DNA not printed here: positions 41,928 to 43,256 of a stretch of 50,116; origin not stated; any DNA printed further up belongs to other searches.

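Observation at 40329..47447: TolC–MFP–FtsX permease–ABC ATPase efflux pump transcriptionally fused to a LytS-like intramembrane-sensing kinase and LytTR regulator, with a T9SS-secreted protein just downstream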

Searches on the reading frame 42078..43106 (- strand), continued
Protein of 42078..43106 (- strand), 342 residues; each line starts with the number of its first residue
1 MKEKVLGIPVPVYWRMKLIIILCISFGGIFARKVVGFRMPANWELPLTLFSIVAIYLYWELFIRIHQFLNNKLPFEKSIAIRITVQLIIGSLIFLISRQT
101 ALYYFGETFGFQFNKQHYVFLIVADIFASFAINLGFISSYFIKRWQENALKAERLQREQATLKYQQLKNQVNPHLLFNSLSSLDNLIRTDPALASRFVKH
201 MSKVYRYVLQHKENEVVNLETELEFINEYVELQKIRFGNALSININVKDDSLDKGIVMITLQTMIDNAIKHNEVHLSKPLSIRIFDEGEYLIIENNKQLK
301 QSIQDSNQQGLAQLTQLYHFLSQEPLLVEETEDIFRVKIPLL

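Call 20: find_encoding_contigs(protein=P0010, flank=10000, max_places=2)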
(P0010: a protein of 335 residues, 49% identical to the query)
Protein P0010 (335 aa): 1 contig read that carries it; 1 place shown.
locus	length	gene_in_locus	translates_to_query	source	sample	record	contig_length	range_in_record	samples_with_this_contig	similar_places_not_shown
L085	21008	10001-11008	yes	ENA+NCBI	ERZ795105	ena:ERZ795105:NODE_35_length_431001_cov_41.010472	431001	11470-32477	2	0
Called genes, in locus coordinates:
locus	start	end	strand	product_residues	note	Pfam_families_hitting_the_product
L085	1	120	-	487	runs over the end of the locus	PF05731:TROVE, PF25045:vWA_Ro60 (weak)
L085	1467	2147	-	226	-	PF00072:Response_reg, PF00486:Trans_reg_C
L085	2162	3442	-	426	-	PF00512:HisKA, PF02518:HATPase_c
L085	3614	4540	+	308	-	PF14093:DUF4271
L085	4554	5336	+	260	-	PF02602:HEM4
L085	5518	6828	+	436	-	PF02321:OEP (weak)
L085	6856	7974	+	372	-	PF25990:Beta-barrel_YknX (faint)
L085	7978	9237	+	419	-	PF12704:MacB_PCD, PF02687:FtsX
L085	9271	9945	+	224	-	PF02463:SMC_N (faint), PF00005:ABC_tran, PF13304:AAA_21 (faint)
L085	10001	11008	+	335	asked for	PF06580:His_kinase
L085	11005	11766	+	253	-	PF00072:Response_reg, PF04397:LytTR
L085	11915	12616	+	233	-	-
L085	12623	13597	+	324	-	PF00365:PFK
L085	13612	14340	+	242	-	PF01694:Rhomboid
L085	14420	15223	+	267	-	PF00142:Fer4_NifH (weak), PF01656:CbiA, PF02374:ArsA_ATPase (weak), PF06564:CBP_BcsQ, PF09140:MipZ, PF10609:ParA, PF13614:AAA_31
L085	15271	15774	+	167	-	-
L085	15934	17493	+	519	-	PF07690:MFS_1, PF00854:PTR2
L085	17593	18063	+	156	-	-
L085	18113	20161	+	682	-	PF05649:Peptidase_M13_N, PF01431:Peptidase_M13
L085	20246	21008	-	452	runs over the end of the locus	PF13145:Rotamase_2 (weak), PF13616:Rotamase_3, PF00639:Rotamase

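Call 21: find_encoding_contigs(protein=P0025, flank=10000, max_places=2)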
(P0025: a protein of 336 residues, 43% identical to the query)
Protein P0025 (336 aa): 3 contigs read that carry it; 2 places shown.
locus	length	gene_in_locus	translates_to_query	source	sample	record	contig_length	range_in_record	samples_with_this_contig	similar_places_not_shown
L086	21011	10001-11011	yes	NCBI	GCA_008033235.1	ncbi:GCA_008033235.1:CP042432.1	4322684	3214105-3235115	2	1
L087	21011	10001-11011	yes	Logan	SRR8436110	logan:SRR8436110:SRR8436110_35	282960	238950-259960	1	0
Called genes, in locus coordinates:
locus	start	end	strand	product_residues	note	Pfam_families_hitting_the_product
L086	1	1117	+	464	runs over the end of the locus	PF01546:Peptidase_M20, PF07687:M20_dimer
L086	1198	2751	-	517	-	PF13088:BNR_2 (weak)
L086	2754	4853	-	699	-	PF07715:Plug, PF00593:TonB_dep_Rec_b-barrel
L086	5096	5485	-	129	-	-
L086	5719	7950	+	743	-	PF13620:CarboxypepD_reg, PF13715:CarbopepD_reg_2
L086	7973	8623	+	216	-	-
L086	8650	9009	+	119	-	-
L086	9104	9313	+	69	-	-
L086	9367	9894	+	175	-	PF12867:DinB_2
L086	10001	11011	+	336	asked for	PF06580:His_kinase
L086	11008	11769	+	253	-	PF00072:Response_reg, PF04397:LytTR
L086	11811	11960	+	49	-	-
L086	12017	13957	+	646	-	PF00005:ABC_tran, PF02463:SMC_N (faint), PF03193:RsgA_GTPase (faint), PF13555:AAA_29 (faint), PF01926:MMR_HSR1 (faint), PF12848:ABC_tran_Xtn, PF00005:ABC_tran, PF16326:ABC_tran_CTD, +2 more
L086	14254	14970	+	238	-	PF00392:GntR, PF07729:FCD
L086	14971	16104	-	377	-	PF13429:TPR_15 (weak), PF13432:TPR_16 (weak), PF13414:TPR_11 (weak), PF14559:TPR_19 (weak), PF13414:TPR_11 (weak), PF13432:TPR_16, PF14559:TPR_19, PF13414:TPR_11 (weak), +14 more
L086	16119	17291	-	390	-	PF23914:TPR_CcmH_CycH (faint), PF00515:TPR_1 (faint), PF07719:TPR_2 (faint), PF13181:TPR_8 (faint), PF13414:TPR_11 (faint), PF14559:TPR_19 (faint), PF09295:ChAPs (weak), PF13429:TPR_15, +5 more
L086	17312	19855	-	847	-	PF00521:DNA_topoisoIV, PF03989:DNA_gyraseA_C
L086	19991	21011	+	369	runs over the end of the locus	PF09411:PagL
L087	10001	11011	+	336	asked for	PF06580:His_kinase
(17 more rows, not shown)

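Call 30: search_protein_families(library=pfam, proteins=[L002:10906-11427:+, L008:11013-11537:+, L007:8601-9761:+, L015:8750-9907:+, L016:9636-9965:+, L085:11915-12616:+, L004:4950-5687:+], max_evalue=0.01)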
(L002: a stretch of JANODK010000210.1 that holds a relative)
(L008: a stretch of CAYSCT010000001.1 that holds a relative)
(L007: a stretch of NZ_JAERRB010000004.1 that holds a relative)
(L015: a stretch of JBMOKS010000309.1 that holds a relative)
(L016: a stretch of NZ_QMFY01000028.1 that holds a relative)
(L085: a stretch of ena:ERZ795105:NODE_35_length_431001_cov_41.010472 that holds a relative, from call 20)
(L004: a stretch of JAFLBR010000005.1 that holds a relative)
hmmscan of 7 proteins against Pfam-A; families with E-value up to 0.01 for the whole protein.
L002:10906-11427:+ (173 aa): 4 families
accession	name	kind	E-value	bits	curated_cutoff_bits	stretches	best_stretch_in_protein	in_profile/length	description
PF00583.31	Acetyltransf_1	-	7e-08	33.2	20.7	1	52-141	34-116/116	Acetyltransferase (GNAT) family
PF13508.13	Acetyltransf_7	-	1.7e-05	25.5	27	1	76-141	25-82/84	Acetyltransferase (GNAT) domain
PF13302.13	Acetyltransf_3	-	0.0012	19.9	25.4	1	4-141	8-137/138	Acetyltransferase (GNAT) domain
PF13673.13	Acetyltransf_10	-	0.0014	19.1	23.6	1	88-145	57-111/128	Acetyltransferase (GNAT) domain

L008:11013-11537:+ (174 aa): 0 families

L007:8601-9761:+ (386 aa): 8 families
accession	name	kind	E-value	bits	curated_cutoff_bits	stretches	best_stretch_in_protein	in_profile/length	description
PF01494.25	FAD_binding_3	-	5.6e-24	85.5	22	1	9-317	6-320/349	FAD binding domain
PF13450.12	NAD_binding_8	-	1.6e-06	28.7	21.9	1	9-37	1-29/68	NAD(P)-binding Rossmann-like domain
PF07992.20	Pyr_redox_2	-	2.2e-05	24.5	26.1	1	7-37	3-33/291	Pyridine nucleotide-disulphide oxidoreductase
PF08491.16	SE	-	0.00046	19.8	20.1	0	283-317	132-166/276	Squalene epoxidase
PF01593.30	Amino_oxidase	-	0.00048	20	19.8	0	116-175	212-270/443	Flavin containing amine oxidoreductase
PF01266.30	DAO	-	0.0018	18.3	27.9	1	9-37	4-32/353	FAD dependent oxidoreductase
PF04820.20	Trp_halogenase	-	0.0064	15.8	21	0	7-68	2-67/458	Tryptophan halogenase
PF00070.33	Pyr_redox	-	0.008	17.1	22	0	7-40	2-35/82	Pyridine nucleotide-disulphide oxidoreductase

L015:8750-9907:+ (385 aa): 9 families
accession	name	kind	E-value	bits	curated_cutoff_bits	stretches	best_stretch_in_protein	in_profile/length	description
PF01494.25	FAD_binding_3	-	4e-23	82.6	22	1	5-341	3-348/349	FAD binding domain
PF13450.12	NAD_binding_8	-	5.5e-08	33.4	21.9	1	8-37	1-30/68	NAD(P)-binding Rossmann-like domain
PF01266.30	DAO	-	2.9e-06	27.5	27.9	1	6-38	2-34/353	FAD dependent oxidoreductase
PF01593.30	Amino_oxidase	-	0.00016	21.5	19.8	0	117-156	214-253/443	Flavin containing amine oxidoreductase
PF07992.20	Pyr_redox_2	-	0.00018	21.5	26.1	1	5-87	2-58/291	Pyridine nucleotide-disulphide oxidoreductase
PF00890.30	FAD_binding_2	-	0.00032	20.4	20.4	1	7-37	3-33/414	FAD binding domain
PF08491.16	SE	-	0.00099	18.7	20.1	0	282-318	132-170/276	Squalene epoxidase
PF04820.20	Trp_halogenase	-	0.0022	17.3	21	0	6-67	2-67/458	Tryptophan halogenase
PF00070.33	Pyr_redox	-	0.0027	18.6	22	1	5-41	1-36/82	Pyridine nucleotide-disulphide oxidoreductase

L016:9636-9965:+ (109 aa): 1 family
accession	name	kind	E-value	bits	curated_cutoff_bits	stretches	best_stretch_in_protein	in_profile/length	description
PF11196.13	DUF2834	-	2.4e-24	85.9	22.9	1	10-106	1-96/96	Protein of unknown function DUF2834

L085:11915-12616:+ (233 aa): 0 families

L004:4950-5687:+ (245 aa): 2 families
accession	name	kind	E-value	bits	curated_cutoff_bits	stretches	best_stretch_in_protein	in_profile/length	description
PF08239.17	SH3_3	-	4.3e-06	27.2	27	1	196-237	7-50/54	Bacterial SH3 domain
PF13567.11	DUF4131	-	0.0068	16.6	31.6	0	131-179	4-53/165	Domain of unknown function (DUF4131)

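Call 38: search_solved_structures(query=window:42078-43106:-, max_evalue=0.01)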
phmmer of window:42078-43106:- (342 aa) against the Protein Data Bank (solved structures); distinct sequences matched with E-value up to 0.01: 1.
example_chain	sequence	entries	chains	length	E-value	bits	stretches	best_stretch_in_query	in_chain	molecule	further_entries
6swj_A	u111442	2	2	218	7.6e-12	48.6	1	169-294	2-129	Histidine kinase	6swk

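Call 43: search_protein_families(library=pfam, proteins=[L033:3936-5177:+, L033:5180-6085:+, L033:6088-7005:+, L033:7753-8859:+, L033:8856-9977:+, L009:11866-13128:+, L009:15756-16862:+, L005:8824-9975:+, L036:9111-9680:+, L003:6792-8960:+], max_evalue=0.001)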
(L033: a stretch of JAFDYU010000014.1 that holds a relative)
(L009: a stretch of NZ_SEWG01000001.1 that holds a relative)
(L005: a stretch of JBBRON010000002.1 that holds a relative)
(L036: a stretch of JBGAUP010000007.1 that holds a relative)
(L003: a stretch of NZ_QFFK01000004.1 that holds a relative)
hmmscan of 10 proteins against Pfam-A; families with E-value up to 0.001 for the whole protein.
L033:3936-5177:+ (413 aa): 1 family
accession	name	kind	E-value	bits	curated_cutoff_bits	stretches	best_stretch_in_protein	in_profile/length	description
PF02321.23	OEP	-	2.4e-20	73.6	22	2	23-212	1-186/187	Outer membrane efflux protein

L033:5180-6085:+ (301 aa): 3 families
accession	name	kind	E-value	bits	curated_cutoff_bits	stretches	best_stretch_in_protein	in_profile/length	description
PF13437.12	HlyD_3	-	4.9e-11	43.7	22.2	1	182-287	2-95/106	HlyD family secretion protein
PF16576.10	HlyD_D23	-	3.5e-07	30.2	30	1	46-268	26-195/214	Barrel-sandwich domain of CusB or HlyD membrane-fusion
PF05859.17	Mis12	-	0.00077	19.7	25.7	0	91-176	112-198/231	Mis12 protein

L033:6088-7005:+ (305 aa): 2 families
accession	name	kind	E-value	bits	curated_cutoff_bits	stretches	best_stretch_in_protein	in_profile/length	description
PF00005.33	ABC_tran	-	3.5e-27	96.1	25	1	24-166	1-137/137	ABC transporter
PF13304.12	AAA_21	-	4.7e-13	50.3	27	1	132-194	232-297/304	AAA domain, putative AbiEii toxin, Type IV TA system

L033:7753-8859:+ (368 aa): 3 families
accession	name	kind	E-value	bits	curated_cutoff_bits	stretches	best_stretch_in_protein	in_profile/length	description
PF12698.13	ABC2_membrane_3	-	6.6e-52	177.2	31.6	1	20-360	1-346/347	ABC-2 family transporter protein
PF01061.29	ABC2_membrane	-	5.7e-27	95.1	26.9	1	170-332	47-210/211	ABC-2 type transporter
PF12679.13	ABC2_membrane_2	-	1.1e-16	61.4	27.2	1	7-363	3-278/283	ABC-2 family transporter protein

L033:8856-9977:+ (373 aa): 3 families
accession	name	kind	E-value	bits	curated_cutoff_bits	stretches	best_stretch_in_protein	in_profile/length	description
PF12698.13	ABC2_membrane_3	-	2.1e-51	175.5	31.6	1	21-365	3-345/347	ABC-2 family transporter protein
PF01061.29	ABC2_membrane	-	2.9e-27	96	26.9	1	176-338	51-210/211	ABC-2 type transporter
PF12679.13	ABC2_membrane_2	-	8.2e-17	61.8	27.2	1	7-366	3-275/283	ABC-2 family transporter protein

L009:11866-13128:+ (420 aa): 1 family
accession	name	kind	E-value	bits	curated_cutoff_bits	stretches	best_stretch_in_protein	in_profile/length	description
PF02321.23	OEP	-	1.4e-19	71.1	22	2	27-208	1-174/187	Outer membrane efflux protein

L009:15756-16862:+ (368 aa): 3 families
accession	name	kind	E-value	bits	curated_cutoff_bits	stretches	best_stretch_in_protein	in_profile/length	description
PF12698.13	ABC2_membrane_3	-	6.8e-50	170.5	31.6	1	19-360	1-346/347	ABC-2 family transporter protein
PF01061.29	ABC2_membrane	-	1.2e-25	90.8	26.9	1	168-332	51-210/211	ABC-2 type transporter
PF12679.13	ABC2_membrane_2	-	5.5e-19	68.9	27.2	1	8-363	4-278/283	ABC-2 family transporter protein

L005:8824-9975:+ (383 aa): 8 families
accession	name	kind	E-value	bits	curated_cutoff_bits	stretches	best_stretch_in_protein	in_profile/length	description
PF01494.25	FAD_binding_3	-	1.2e-28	100.8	22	1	5-316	5-322/349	FAD binding domain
PF01266.30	DAO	-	5.7e-09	36.4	27.9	1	4-33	2-31/353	FAD dependent oxidoreductase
PF13450.12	NAD_binding_8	-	1.3e-06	29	21.9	1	6-34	1-29/68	NAD(P)-binding Rossmann-like domain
PF07992.20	Pyr_redox_2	-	2e-06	27.9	26.1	1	3-154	2-106/291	Pyridine nucleotide-disulphide oxidoreductase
PF01593.30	Amino_oxidase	-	7.9e-06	25.8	19.8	0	115-172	214-270/443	Flavin containing amine oxidoreductase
PF00070.33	Pyr_redox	-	0.00015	22.7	22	1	3-58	1-55/82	Pyridine nucleotide-disulphide oxidoreductase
PF00890.30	FAD_binding_2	-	0.00047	19.9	20.4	1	5-36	3-34/414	FAD binding domain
PF04820.20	Trp_halogenase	-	0.00089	18.7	21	0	4-61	2-62/458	Tryptophan halogenase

L036:9111-9680:+ (189 aa): 0 families

L003:6792-8960:+ (722 aa): 3 families
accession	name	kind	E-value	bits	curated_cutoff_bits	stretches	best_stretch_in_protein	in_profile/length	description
PF13620.12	CarboxypepD_reg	-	3.7e-14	53.3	32.3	1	23-82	2-65/82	Carboxypeptidase regulatory-like domain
PF13715.12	CarbopepD_reg_2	-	1.1e-12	48.2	32.2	1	24-104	2-87/88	CarboxypepD_reg-like domain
PF07715.20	Plug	-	0.00017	22.5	23.9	1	132-217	21-105/107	TonB-dependent Receptor Plug Domain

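Call 53: search_protein_families(library=pfam, proteins=[window:42078-43106:-], max_evalue=10)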
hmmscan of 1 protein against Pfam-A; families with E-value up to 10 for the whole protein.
window:42078-43106:- (342 aa): 4 families
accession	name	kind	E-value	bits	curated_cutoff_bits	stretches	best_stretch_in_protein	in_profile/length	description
PF06580.19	His_kinase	-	4.9e-24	84.8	25.2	1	163-240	2-80/81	Histidine kinase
PF13221.11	DUF4029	-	0.0064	17.6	25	1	46-97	37-86/96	Protein of unknown function (DUF4029)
PF13972.11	TetR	-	0.012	15.8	25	1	292-334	47-89/144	Bacterial transcriptional repressor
PF07556.16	DUF1538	-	0.58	9.9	22.6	1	62-125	4-68/211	Protein of unknown function (DUF1538)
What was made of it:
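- On LytS/LytTR two-component systems: No Pfam HATPase_c hit at E<=10 (call 53).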

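Call 58: search_protein_families(library=ncbifam, proteins=[L007:8601-9761:+, L005:8824-9975:+, L002:10906-11427:+, L034:10993-11517:+], max_evalue=0.001)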
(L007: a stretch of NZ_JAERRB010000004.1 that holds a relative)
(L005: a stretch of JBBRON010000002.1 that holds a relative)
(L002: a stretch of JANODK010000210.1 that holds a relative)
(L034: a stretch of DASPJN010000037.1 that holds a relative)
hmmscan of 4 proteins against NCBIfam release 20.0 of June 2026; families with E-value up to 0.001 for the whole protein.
L007:8601-9761:+ (386 aa): 71 families (the best 25 are shown)
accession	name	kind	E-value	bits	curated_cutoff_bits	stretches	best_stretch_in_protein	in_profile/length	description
NF005243.0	PRK06753.1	equivalog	2.4e-119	398.5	365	1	6-383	2-371/374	hypothetical protein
NF005313.0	PRK06847.1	subfamily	2.5e-76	257.1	372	1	1-349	1-350/375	hypothetical protein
NF033623.1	urate_HpxO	equivalog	1.8e-75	254.2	500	1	8-345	3-341/381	FAD-dependent urate hydroxylase HpxO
NF006021.0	PRK08163.1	equivalog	1.6e-56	192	459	1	2-370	3-376/398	3-hydroxybenzoate 6-monooxygenase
NF005720.0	PRK07538.1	subfamily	4.3e-55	187.3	400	1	6-347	4-365/418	hypothetical protein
NF005566.0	PRK07236.1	subfamily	5.6e-45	153.9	333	2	3-188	5-180/386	hypothetical protein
NF005062.0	PRK06475.1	equivalog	4.6e-41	141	524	1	5-338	4-349/401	FAD-binding protein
TIGR03219.1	salicylate_mono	equivalog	1.1e-35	123.1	446.35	2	6-188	2-190/414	salicylate 1-monooxygenase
NF005761.0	PRK07588.1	equivalog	3.1e-31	108.7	454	1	6-377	2-376/392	FAD-binding domain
NF004829.0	PRK06183.1-3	subfamily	6.3e-25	87.9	390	2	7-168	11-181/520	bifunctional 3-(3-hydroxy-phenyl)propionate/3-hydroxycinnamic acid hydroxylase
NF033476.1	tet_destruct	subfamily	1.8e-23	83.1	550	1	3-329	2-330/386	tetracycline destructase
NF004832.0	PRK06184.1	subfamily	1.1e-21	77.3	476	1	7-311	9-314/506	hypothetical protein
TIGR01988.1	Ubi-OHases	subfamily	5.9e-20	71.5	224.65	1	9-370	4-373/387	ubiquinone biosynthesis hydroxylase, UbiH/UbiF/VisC/COQ6 family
NF004831.0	PRK06183.1-5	equivalog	1.1e-18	67.1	546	1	6-370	10-373/568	bifunctional 3-(3-hydroxy-phenyl)propionate/3-hydroxycinnamic acid hydroxylase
NF005599.0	PRK07333.1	equivalog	2.5e-17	62.5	549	1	2-319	10-329/414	ubiquinone biosynthesis hydroxylase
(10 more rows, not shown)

L005:8824-9975:+ (383 aa): 84 families (the best 25 are shown)
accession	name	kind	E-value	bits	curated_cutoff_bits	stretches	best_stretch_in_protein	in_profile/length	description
NF005243.0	PRK06753.1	equivalog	1.7e-122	408.9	365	1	3-380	2-372/374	hypothetical protein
NF033623.1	urate_HpxO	equivalog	9.6e-75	251.8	500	1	4-339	2-339/381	FAD-dependent urate hydroxylase HpxO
NF005313.0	PRK06847.1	subfamily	6.5e-72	242.6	372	1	1-346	4-351/375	hypothetical protein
NF006021.0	PRK08163.1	equivalog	5.3e-61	206.8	459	1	3-379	7-389/398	3-hydroxybenzoate 6-monooxygenase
NF005720.0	PRK07538.1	subfamily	1.2e-52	179.2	400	1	3-344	4-366/418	hypothetical protein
NF005566.0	PRK07236.1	subfamily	6.7e-48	163.5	333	2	2-187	7-182/386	hypothetical protein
NF005062.0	PRK06475.1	equivalog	7.7e-44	150.1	524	1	4-337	6-352/401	FAD-binding protein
TIGR03219.1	salicylate_mono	equivalog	1.5e-43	149.1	446.35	2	4-187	3-192/414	salicylate 1-monooxygenase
NF005761.0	PRK07588.1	equivalog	1.2e-31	110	454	1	2-328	1-331/392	FAD-binding domain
TIGR01988.1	Ubi-OHases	subfamily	5.6e-26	91.3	224.65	1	5-364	3-371/387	ubiquinone biosynthesis hydroxylase, UbiH/UbiF/VisC/COQ6 family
NF004829.0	PRK06183.1-3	subfamily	7.1e-26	91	390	1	4-366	11-380/520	bifunctional 3-(3-hydroxy-phenyl)propionate/3-hydroxycinnamic acid hydroxylase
TIGR01984.1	UbiH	equivalog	1.2e-22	80.3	392.2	1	5-361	3-363/382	2-octaprenyl-6-methoxyphenyl hydroxylase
NF004832.0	PRK06184.1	subfamily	1.4e-22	80.2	476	1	5-308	10-314/506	hypothetical protein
NF033476.1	tet_destruct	subfamily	2.8e-22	79.2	550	1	1-315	3-318/386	tetracycline destructase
NF053548.1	violacein_VioC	equivalog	7.3e-22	78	760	2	235-364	253-386/429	NADP-dependent violacein biosynthesis oxygenase VioC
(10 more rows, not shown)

L002:10906-11427:+ (173 aa): 4 families
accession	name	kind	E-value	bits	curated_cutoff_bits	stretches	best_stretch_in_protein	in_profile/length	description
TIGR01575.1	rimI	equivalog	1.7e-06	28.2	86.4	1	87-145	60-116/132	ribosomal protein S18-alanine N-acetyltransferase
NF007025.1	PRK09491.1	equivalog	2.2e-06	27.7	173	1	86-142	66-120/145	ribosomal protein S18-alanine N-acetyltransferase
NF040503.1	resist_ArsN1a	equivalog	2.8e-06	27.2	170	1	4-145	2-137/159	arsinothricin resistance N-acetyltransferase ArsN1 family A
NF011709.0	PRK15130.1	equivalog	0.00055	19.8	218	1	84-148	84-147/186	spermidine N1-acetyltransferase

L034:10993-11517:+ (174 aa): 6 families
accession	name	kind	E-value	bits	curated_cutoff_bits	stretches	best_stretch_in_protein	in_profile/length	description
TIGR01575.1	rimI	equivalog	4.9e-08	33.2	86.4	1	76-144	49-115/132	ribosomal protein S18-alanine N-acetyltransferase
NF040503.1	resist_ArsN1a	equivalog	4.9e-07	29.6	170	1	4-150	2-142/159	arsinothricin resistance N-acetyltransferase ArsN1 family A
NF007025.1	PRK09491.1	equivalog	2.7e-06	27.4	173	1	78-142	55-120/145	ribosomal protein S18-alanine N-acetyltransferase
NF011709.0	PRK15130.1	equivalog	8e-05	22.5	218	1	81-164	81-162/186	spermidine N1-acetyltransferase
TIGR03585.1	PseH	equivalog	0.0004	20.5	93.1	1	92-157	86-149/156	UDP-4-amino-4,6-dideoxy-N-acetyl-beta-L-altrosamine N-acetyltransferase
NF002959.0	PRK03624.1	equivalog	0.00089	19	124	0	81-144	71-132/147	GNAT family acetyltransferase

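Call 59: predict_structure(alignment_id=A1)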
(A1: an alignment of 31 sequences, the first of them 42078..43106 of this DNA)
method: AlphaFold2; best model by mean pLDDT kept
length: 342 residues; sequences in the alignment: 31
mean_pLDDT: 79.7   pTM: 0.52
mean pLDDT of the five models: 79.7, 79.6, 78.1, 77.4, 77.0
residues with pLDDT >= 90: 32; 70-90: 258; 50-70: 41; < 50: 11
segments of 3 or more residues with pLDDT < 50: 1-10
pLDDT, mean of each block of 10 residues (from residue 1): 38 74 84 73 81 87 86 86 89 87 74 78 86 84 82 74 65 62 77 82 80 82 89 85 91 87 85 82 92 83 58 76 83 88 88
secondary structure, 60 per line:
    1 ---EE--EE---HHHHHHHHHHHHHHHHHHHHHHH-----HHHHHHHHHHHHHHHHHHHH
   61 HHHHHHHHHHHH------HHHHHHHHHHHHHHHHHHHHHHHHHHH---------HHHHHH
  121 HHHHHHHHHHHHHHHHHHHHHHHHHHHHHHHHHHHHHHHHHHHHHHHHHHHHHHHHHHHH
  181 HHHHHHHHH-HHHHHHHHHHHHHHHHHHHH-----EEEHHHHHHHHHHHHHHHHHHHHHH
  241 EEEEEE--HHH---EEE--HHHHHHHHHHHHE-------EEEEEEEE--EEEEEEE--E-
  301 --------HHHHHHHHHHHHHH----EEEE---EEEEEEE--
elements in order: H13-35 H41-72 H79-105 H115-189 H191-210 E216-218 H219-240 E241-246 E255-257 H260-271 E280-287 E290-296 H309-322 E327-330 E334-340
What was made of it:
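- On LytS/LytTR two-component systems: Only four TM helices (calls 53, 59).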
